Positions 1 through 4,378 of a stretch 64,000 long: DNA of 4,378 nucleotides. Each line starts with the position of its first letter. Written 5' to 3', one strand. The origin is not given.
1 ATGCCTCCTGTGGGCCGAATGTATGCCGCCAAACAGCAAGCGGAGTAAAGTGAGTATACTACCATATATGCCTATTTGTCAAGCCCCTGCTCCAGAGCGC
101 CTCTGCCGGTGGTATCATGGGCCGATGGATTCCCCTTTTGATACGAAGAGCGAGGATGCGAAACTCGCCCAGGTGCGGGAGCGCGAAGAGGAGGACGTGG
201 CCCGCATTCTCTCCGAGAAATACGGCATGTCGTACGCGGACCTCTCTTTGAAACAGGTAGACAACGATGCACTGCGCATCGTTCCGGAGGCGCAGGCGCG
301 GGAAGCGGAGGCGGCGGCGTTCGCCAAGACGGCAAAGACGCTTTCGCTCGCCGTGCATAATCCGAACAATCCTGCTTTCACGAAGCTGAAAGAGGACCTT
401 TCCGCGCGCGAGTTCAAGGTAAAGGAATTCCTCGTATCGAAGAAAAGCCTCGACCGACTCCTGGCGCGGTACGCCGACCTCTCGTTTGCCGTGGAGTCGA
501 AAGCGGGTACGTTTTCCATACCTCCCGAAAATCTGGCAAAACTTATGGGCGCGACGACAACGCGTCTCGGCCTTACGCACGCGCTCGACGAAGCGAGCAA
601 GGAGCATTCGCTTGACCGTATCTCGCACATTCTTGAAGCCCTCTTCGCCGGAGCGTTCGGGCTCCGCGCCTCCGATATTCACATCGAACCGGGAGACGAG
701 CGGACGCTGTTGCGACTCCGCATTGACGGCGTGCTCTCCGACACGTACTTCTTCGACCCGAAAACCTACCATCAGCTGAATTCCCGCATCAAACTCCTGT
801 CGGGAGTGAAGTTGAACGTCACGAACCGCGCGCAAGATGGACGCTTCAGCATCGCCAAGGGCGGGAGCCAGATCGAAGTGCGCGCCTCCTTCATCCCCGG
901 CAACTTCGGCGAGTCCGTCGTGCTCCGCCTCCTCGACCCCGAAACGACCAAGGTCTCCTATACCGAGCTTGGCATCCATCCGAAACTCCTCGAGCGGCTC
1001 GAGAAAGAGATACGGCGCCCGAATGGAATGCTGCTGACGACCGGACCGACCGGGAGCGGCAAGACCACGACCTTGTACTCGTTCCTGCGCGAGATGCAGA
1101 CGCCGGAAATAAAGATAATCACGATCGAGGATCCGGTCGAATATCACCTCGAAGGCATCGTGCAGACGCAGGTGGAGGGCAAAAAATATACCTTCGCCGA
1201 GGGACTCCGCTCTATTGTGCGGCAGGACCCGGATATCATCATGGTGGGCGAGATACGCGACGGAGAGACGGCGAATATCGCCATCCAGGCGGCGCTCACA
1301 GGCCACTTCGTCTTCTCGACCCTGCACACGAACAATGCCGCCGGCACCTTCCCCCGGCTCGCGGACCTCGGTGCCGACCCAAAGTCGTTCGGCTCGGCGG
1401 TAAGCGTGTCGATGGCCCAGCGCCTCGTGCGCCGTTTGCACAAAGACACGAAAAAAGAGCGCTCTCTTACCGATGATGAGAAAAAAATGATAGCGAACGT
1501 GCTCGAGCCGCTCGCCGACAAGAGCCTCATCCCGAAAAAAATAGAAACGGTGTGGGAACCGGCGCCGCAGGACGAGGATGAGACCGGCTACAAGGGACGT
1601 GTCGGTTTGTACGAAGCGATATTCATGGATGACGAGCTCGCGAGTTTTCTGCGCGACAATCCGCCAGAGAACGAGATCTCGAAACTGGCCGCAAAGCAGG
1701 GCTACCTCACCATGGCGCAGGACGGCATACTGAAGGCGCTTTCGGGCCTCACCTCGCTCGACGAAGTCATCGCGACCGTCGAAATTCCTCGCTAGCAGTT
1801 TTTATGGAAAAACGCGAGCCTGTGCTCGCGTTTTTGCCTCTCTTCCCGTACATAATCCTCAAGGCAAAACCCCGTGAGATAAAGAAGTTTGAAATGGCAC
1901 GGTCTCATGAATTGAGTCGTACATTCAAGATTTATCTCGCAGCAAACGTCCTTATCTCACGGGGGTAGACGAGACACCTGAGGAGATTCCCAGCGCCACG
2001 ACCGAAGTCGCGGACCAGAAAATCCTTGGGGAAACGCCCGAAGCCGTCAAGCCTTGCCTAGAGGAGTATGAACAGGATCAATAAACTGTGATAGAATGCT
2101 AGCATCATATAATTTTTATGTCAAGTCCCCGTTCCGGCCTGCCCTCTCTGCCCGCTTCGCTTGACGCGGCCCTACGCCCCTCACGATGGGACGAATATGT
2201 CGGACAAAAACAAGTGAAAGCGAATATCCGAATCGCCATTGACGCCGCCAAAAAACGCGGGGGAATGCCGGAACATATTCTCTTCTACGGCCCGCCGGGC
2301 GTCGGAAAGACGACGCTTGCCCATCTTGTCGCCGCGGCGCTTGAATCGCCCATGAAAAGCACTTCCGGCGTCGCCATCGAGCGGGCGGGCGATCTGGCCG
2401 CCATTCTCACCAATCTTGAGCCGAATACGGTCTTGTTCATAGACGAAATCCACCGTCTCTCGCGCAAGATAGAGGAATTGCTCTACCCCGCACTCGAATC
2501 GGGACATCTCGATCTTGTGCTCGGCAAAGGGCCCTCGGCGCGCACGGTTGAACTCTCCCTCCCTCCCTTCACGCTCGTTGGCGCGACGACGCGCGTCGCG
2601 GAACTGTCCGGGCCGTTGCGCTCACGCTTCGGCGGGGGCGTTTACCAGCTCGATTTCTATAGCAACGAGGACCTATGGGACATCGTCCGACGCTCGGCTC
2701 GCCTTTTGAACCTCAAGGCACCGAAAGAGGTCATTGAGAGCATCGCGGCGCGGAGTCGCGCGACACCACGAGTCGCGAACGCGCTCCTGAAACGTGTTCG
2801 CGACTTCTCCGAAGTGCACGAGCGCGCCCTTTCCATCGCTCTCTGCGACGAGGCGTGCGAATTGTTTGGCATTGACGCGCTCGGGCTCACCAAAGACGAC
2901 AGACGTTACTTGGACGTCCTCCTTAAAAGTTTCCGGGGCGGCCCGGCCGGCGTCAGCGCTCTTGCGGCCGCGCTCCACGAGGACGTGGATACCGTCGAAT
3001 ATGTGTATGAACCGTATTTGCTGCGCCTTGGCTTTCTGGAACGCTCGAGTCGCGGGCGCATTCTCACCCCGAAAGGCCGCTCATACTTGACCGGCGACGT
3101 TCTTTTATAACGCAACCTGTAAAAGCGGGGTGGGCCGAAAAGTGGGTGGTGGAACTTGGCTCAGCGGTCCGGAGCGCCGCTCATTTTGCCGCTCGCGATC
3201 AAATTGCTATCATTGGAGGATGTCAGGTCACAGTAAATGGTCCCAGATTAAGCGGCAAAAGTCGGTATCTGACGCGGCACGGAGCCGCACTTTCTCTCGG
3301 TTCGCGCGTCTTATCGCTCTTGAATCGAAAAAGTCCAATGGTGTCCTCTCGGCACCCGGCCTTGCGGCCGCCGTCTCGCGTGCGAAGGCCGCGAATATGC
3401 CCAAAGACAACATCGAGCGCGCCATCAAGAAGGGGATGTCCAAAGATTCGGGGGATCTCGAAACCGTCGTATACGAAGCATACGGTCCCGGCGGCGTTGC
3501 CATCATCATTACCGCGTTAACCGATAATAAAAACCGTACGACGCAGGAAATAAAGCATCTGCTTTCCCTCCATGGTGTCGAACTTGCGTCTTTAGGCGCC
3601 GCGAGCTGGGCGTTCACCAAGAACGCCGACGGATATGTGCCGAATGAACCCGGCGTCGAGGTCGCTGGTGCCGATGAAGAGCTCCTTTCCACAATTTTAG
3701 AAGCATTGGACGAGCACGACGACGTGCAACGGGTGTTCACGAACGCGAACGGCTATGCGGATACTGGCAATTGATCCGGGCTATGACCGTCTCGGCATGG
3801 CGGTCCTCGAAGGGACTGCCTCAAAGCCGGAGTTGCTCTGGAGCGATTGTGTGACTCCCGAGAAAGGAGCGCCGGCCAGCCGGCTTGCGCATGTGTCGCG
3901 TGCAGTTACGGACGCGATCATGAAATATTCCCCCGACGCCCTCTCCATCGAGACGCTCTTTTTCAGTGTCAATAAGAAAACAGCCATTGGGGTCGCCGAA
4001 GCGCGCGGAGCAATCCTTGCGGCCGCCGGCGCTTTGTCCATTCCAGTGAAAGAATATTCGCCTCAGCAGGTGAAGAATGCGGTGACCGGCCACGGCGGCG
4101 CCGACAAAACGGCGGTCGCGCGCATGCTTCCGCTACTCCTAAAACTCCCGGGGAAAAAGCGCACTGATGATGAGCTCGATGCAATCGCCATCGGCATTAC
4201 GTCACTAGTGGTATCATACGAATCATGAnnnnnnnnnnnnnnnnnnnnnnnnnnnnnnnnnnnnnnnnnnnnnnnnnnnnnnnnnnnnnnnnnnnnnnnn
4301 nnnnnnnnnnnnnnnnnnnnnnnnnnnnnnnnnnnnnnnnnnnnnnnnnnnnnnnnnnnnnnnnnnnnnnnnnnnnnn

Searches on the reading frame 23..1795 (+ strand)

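Call 90: search_protein_families(library=pfam, proteins=[window:23-1795:+], max_evalue=0.0001)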
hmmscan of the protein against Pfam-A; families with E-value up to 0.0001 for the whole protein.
window:23-1795:+ (590 aa): 2 families
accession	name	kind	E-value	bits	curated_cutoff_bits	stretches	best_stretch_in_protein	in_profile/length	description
PF00437.27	T2SSE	-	2e-101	339.8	24.9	1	197-583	5-369/370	Type II/IV secretion system protein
PF05157.20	MshEN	-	8e-07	29.4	23.1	1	67-152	1-85/90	MshEN domain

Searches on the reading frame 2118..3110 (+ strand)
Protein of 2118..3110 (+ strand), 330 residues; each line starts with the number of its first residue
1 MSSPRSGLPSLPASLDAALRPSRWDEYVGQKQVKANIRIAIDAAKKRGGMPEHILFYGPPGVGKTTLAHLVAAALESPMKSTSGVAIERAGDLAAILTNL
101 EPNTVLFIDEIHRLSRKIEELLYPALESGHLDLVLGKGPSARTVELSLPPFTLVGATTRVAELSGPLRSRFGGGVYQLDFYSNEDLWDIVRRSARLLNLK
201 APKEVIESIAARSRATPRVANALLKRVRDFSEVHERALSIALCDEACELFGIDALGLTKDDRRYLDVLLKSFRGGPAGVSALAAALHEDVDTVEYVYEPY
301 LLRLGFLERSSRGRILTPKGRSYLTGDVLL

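Call 90: search_protein_families(library=pfam, proteins=[window:2118-3110:+], max_evalue=0.0001)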
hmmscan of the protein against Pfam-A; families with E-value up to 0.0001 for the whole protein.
window:2118-3110:+ (330 aa): 10 families
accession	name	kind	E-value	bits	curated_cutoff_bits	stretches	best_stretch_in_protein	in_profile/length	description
PF05496.18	RuvB_N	-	3e-66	222.5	27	1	19-172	1-154/159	Holliday junction DNA helicase RuvB P-loop domain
PF05491.19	RuvB_C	-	2.8e-24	85.3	24.7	1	255-324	2-71/72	RuvB C-terminal winged helix domain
PF17864.7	AAA_lid_4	-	3.7e-20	71.9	27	1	181-253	1-74/74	RuvB AAA lid domain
PF00004.35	AAA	-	8.2e-20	72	21.2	1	54-172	1-124/131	ATPase family associated with various cellular activities (AAA)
PF07728.20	AAA_5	-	8.7e-10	39.2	22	1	53-171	1-139/139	AAA domain (dynein-related subfamily)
PF13191.12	AAA_16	-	3e-07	31.5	32.6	0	45-78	18-51/167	AAA ATPase domain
PF01078.27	Mg_chelatase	-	1.3e-06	28.4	20.3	0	27-76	5-47/207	Magnesium chelatase, subunit ChlI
PF13401.12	AAA_22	-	5.1e-06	27.3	27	0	53-78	7-32/130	AAA domain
PF07724.20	AAA_2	-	1.1e-05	25.9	27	0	99-132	72-105/166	AAA domain (Cdc48 subfamily)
PF00910.28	RNA_helicase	-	8.8e-05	23.4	21.5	0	54-128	1-77/105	RNA helicase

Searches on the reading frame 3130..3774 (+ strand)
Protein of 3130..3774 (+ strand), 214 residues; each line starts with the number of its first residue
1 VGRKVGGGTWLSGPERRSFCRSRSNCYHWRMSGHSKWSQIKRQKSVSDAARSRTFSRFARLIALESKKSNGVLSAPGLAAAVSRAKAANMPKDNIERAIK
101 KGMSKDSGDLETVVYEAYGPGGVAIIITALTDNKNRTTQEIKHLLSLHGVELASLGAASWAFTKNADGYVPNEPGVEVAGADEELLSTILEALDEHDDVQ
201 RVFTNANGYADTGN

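Call 90: search_protein_families(library=pfam, proteins=[window:3130-3774:+], max_evalue=0.0001)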
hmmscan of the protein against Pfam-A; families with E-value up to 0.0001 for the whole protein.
window:3130-3774:+ (214 aa): 2 families
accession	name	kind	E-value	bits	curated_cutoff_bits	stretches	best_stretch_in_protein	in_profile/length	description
PF01709.26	Transcrip_reg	-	1.8e-24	86.7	27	1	111-165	2-56/160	TACO1/YebC second and third domain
PF20772.2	TACO1_YebC_N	-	8.4e-20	71.5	36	1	35-103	1-71/73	TACO1/YebC protein N-terminal domain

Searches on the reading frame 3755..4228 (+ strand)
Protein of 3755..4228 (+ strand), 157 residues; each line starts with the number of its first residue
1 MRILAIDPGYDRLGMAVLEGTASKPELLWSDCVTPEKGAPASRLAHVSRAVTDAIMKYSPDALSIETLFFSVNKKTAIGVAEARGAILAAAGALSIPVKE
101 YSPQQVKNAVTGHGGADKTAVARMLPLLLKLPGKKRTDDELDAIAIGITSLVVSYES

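Call 90: search_protein_families(library=pfam, proteins=[window:3755-4228:+], max_evalue=0.0001)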
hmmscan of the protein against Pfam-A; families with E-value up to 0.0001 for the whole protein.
window:3755-4228:+ (157 aa): 1 family
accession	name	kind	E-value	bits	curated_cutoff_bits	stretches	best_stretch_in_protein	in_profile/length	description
PF02075.23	RuvC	-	3.1e-37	128.2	22.2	1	3-149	1-147/148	Crossover junction endodeoxyribonuclease RuvC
